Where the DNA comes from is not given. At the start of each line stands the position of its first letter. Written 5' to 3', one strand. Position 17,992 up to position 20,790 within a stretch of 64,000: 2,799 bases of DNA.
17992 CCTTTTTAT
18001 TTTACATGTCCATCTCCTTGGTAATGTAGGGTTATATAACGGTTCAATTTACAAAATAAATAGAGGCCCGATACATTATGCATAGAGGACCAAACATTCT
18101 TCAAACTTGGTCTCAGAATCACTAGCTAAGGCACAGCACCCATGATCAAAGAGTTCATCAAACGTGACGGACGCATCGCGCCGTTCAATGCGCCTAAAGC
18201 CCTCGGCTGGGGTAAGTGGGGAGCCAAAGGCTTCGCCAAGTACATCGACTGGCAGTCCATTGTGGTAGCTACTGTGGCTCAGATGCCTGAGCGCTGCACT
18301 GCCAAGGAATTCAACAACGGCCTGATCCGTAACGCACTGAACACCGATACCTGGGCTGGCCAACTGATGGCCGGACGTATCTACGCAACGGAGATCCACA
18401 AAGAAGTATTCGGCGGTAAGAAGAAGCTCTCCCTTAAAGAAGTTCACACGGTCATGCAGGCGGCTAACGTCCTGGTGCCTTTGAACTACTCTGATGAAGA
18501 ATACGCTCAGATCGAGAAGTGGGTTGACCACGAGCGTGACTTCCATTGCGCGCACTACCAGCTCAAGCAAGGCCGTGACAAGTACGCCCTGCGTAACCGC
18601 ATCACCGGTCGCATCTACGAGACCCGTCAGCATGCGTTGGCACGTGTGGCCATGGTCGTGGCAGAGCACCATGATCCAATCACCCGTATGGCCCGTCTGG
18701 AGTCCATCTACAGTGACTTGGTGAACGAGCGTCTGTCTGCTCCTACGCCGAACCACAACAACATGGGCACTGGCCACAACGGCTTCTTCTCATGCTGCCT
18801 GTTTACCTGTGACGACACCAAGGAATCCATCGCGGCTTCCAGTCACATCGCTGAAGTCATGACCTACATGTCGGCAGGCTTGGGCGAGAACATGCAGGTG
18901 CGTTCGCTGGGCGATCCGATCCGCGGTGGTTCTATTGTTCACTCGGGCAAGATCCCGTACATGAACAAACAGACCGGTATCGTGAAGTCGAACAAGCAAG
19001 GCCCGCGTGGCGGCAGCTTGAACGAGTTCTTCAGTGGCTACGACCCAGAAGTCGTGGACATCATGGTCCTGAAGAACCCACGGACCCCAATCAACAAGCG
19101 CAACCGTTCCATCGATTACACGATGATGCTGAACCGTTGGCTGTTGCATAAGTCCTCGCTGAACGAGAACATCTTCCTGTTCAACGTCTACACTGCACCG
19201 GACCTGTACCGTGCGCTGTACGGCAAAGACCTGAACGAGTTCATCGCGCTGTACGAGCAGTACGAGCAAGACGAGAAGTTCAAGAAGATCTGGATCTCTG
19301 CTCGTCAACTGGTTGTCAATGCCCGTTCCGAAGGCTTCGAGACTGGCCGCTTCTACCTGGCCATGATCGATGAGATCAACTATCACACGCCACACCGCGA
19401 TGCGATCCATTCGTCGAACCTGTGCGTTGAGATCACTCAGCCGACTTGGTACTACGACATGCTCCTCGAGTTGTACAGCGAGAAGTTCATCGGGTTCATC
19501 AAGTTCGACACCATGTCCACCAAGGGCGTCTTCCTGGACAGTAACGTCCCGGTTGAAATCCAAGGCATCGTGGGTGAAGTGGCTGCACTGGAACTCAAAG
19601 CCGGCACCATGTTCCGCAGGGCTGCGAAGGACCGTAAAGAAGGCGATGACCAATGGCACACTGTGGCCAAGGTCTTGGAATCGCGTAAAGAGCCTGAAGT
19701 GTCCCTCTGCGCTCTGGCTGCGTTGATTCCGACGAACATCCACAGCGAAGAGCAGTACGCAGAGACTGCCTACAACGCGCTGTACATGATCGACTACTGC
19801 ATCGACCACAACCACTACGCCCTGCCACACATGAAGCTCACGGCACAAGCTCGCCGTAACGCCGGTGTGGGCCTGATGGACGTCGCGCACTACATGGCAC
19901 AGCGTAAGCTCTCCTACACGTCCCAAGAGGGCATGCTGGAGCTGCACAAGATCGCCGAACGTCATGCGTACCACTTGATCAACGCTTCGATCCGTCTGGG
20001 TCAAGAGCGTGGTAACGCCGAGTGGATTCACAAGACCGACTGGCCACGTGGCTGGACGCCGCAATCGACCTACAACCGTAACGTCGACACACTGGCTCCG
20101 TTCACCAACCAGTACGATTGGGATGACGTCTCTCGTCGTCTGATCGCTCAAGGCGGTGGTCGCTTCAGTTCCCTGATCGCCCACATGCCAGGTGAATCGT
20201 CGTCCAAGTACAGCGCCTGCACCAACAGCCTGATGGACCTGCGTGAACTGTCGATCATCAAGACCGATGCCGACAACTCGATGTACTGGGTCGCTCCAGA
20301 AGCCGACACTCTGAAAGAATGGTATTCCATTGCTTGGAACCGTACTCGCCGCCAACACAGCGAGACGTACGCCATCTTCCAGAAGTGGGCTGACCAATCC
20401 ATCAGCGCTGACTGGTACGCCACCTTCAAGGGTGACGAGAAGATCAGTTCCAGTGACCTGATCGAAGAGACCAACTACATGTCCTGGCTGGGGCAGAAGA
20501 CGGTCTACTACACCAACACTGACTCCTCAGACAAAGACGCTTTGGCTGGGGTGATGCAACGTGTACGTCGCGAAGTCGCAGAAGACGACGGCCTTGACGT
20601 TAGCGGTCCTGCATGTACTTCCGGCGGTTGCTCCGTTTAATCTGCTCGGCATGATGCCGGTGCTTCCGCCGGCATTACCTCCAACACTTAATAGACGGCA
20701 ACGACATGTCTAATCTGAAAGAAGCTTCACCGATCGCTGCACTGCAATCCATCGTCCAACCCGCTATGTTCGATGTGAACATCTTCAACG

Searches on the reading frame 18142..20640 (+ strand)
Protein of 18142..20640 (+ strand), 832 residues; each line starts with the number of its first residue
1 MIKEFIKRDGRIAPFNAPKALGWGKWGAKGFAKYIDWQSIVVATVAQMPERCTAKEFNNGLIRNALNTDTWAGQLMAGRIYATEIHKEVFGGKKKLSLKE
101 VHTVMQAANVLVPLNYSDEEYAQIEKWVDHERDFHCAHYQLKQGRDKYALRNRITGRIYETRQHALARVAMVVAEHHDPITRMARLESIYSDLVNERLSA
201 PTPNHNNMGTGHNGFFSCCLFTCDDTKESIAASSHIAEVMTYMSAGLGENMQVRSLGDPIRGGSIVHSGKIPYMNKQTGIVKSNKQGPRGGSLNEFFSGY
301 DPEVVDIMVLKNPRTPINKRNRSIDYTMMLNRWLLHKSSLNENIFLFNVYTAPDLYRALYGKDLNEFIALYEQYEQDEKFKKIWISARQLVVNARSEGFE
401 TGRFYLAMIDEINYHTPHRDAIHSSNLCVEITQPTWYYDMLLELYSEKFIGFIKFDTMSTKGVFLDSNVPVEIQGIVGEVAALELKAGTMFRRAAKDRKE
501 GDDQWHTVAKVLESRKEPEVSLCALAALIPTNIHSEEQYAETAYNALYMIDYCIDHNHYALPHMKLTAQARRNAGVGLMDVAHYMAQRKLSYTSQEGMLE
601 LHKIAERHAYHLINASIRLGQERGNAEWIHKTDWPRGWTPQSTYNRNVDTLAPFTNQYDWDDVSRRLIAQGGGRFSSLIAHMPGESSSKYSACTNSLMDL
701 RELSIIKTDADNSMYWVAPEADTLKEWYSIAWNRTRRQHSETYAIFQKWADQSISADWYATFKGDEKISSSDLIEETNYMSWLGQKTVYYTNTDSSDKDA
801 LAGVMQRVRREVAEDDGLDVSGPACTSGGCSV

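Call 14: search_dna_similar(query=window:18142-20640:+, collection=phages, mode=protein, max_rows=15)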
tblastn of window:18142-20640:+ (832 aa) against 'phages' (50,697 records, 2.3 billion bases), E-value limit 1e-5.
Records with a match: 4744; places in all: 4795; records where one place covers at least 80% of the query: 3447.
Best place of each record, by identity: 80-90% 1; 60-80% 2; <60% 4741.
By first word of the organism name: Escherichia 1138; Vibrio 600; Salmonella 571; Klebsiella 460; Synechococcus 377; Bacillus 223; Shigella 118; Pseudomonas 105; Campylobacter 80; Acinetobacter 77; and 79 more.
By host as written in the record: - 991; Escherichia coli 420; Klebsiella pneumoniae 154; Synechococcus 107; Escherichia coli O157:H7 65; Salmonella enterica 60; Salmonella enterica subsp. enterica serovar Enteritidis PT1 60; Escherichia coli K-12 MG1655 59; and 961 more.
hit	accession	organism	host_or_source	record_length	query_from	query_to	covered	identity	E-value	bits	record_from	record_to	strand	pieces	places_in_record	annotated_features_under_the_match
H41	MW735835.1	Pseudomonas phage pPa_SNUABM_DT01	Pseudomonas aeruginosa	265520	1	832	100%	84.1%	0e+0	1461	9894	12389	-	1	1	putative ribonucleotide reductase subunit beta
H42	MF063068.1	Pseudomonas phage Noxifer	Pseudomonas fluorescens SBW25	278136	1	832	100%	78.3%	0e+0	1347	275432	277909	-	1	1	hypothetical protein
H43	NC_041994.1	Pseudomonas phage Noxifer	Pseudomonas fluorescens SBW25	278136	1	832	100%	78.3%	0e+0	1347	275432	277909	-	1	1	hypothetical protein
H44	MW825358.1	Xanthomonas phage vB_XciM_LucasX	Xanthomonas citri 306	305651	1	813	98%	44.6%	0e+0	725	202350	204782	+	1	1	ribonucleotide reductase of class Ia (aerobic), alpha subunit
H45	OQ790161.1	Xanthomonas phage RTH11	Xanthomonas sp.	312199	1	832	100%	42.2%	0e+0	678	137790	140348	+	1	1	ribonucleoside-diphosphate reductase subunit alpha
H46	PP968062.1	Pseudomonas phage HPP-Temi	Pseudomonas aeruginosa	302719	1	832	95%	44.3%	1e-115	665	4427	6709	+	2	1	ribonucleotide reductase large subunit | hypothetical protein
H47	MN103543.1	Pseudomonas phage vB_PaeM_PS119XW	-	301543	1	832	95%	44.1%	3e-117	671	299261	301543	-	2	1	ribonucleotide reductase of class Ia (aerobic), alpha subunit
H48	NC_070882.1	Pseudomonas phage vB_PaeM_PS119XW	-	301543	1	832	95%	44.1%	3e-117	671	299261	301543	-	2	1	ribonucleotide reductase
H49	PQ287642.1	Pseudomonas phage HHBS36_1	Pseudomonas aeruginosa BWKH36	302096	1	832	95%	44.0%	2e-115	667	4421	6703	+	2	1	ribonucleotide reductase large subunit | hypothetical protein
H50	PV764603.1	Xanthomonas phage PhiXhv-16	Xanthomonas hortorum pv. vitians ...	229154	1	832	100%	41.7%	0e+0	643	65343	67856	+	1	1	reductase large subunit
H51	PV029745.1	Pseudomonas phage phiHQ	Pseudomonas aeruginosa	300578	1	832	95%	43.9%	1e-115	666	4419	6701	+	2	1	ribonucleotide reductase of class Ia (aerobic) alpha subunit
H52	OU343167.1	Pseudomonas phage vB_PaeM_phiLBG22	-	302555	1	832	95%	43.9%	1e-115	666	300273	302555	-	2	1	record has no annotation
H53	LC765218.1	Pseudomonas phage BRkr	Pseudomonas aeruginosa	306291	1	832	95%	43.9%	6e-115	665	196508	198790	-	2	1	nrdA: ribonucleoside-diphosphate reductase subunit alpha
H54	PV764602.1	Xanthomonas phage PhiXhv-15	Xanthomonas hortorum pv. vitians ...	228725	1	832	100%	41.5%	0e+0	644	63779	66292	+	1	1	reductase large subunit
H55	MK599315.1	Pseudomonas phage PA1C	Pseudomonas aeruginosa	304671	1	832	95%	43.3%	2e-101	669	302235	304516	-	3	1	putative ribonucleotide-diphosphate reductase subunit alpha (x2)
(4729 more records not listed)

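Call 82: get_annotated_region(hit=H41, flank=100)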
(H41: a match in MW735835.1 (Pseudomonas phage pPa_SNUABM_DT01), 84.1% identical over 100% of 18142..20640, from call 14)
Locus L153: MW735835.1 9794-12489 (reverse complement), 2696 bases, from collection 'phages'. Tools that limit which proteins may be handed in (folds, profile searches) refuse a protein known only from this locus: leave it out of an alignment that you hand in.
description: Pseudomonas phage pPa_SNUABM_DT01, complete genome.
organism: Pseudomonas phage pPa_SNUABM_DT01 (NCBI taxid 2820398)
taxonomy: Viruses; Duplodnaviria; Heunggongvirae; Uroviricota; Caudoviricetes
host: Pseudomonas aeruginosa; source: sewage water; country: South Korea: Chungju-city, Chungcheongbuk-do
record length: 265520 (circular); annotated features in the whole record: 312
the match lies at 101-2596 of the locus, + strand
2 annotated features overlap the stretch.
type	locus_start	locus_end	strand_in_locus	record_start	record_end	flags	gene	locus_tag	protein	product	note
CDS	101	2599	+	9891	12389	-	-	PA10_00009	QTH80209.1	putative ribonucleotide reductase subunit beta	Ribonucleotide reductase, alpha subunit (KOG1112); COG_KOG_v1.0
CDS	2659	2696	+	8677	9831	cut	-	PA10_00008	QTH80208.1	putative ribonucleoside-diphosphate reductase subunit beta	Ribonucleotide Reductase, R2/beta subunit, ferritin-like diiron-binding domain (cd01049); NCBI_Conserved_Domain_v3.18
